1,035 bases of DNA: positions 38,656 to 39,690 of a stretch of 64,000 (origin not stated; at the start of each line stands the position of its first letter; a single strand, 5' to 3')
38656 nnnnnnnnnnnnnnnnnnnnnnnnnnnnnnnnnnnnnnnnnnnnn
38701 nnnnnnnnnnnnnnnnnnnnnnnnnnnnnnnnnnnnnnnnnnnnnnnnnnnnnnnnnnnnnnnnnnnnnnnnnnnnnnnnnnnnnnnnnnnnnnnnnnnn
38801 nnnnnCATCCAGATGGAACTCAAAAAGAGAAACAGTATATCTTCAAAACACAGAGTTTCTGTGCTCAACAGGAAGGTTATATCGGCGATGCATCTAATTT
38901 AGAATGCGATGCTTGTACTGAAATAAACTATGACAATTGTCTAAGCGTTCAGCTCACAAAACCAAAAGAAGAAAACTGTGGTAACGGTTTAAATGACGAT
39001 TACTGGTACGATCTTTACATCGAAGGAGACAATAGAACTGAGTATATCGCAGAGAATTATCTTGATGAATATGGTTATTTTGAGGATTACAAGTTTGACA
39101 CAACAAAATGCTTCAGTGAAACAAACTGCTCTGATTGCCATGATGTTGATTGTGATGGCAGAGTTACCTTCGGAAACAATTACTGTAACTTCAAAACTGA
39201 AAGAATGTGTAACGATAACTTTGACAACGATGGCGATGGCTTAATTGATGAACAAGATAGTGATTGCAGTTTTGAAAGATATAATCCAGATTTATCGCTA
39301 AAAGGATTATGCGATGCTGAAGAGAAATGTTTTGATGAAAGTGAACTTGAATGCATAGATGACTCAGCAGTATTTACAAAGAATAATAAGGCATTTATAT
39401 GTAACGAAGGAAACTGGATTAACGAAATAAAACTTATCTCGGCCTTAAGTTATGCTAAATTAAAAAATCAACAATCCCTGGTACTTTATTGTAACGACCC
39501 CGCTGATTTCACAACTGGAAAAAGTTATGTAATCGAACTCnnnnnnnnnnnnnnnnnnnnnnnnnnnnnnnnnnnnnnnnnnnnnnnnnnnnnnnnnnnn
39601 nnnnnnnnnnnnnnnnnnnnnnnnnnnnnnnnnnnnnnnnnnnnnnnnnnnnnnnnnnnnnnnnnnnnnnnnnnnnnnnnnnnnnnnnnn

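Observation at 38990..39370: Near-identical ~380-bp nucleotide patch between paralogs B and C suggests recent gene conversion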

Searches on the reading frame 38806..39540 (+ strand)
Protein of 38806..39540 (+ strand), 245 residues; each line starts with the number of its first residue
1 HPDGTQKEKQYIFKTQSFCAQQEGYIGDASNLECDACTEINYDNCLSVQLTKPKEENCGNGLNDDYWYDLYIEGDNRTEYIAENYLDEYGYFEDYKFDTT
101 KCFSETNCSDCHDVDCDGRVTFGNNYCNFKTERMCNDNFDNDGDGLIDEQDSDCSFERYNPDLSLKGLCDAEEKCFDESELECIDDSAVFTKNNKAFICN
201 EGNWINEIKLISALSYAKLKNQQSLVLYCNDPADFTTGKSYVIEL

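Call 79: predict_structure(alignment_id=A6)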
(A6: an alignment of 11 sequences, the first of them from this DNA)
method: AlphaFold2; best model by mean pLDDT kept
length: 245 residues; sequences in the alignment: 11
mean_pLDDT: 63.0   pTM: 0.37
mean pLDDT of the five models: 63.0, 55.5, 54.0, 45.7, 43.5
residues with pLDDT >= 90: 3; 70-90: 77; 50-70: 117; < 50: 48
segments of 3 or more residues with pLDDT < 50: 94-99, 101-108, 156-169, 230-245
pLDDT, mean of each block of 10 residues (from residue 1): 78 75 79 82 78 61 59 66 74 53 45 59 57 55 61 52 40 63 75 75 72 67 51 44 41
secondary structure, 60 per line:
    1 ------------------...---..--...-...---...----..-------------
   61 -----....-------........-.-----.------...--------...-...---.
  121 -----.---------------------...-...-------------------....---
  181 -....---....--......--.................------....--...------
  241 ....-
elements in order: E33-35 E39-41 H66-69 H77-84 E174-177 E182-185 E189-192 E195-200 E203-206 H207-219 E226-229 E241-244

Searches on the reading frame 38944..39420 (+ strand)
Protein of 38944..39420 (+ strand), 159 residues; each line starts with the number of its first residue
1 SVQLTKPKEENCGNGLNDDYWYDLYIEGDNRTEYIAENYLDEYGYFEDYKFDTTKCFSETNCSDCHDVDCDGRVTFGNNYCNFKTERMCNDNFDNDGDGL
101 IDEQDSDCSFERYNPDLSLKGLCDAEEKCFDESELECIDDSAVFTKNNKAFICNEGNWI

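Call 46: search_protein_families(library=ncbifam, proteins=[window:38944-39420:+], max_evalue=1)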
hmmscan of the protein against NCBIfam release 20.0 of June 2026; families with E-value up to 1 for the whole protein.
window:38944-39420:+ (159 aa): 1 family
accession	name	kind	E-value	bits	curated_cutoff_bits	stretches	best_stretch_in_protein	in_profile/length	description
NF033662.1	acid_disulf_rpt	repeat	1.3e-10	40.8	41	1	85-109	3-27/32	acidic double-disulfide repeat-containing protein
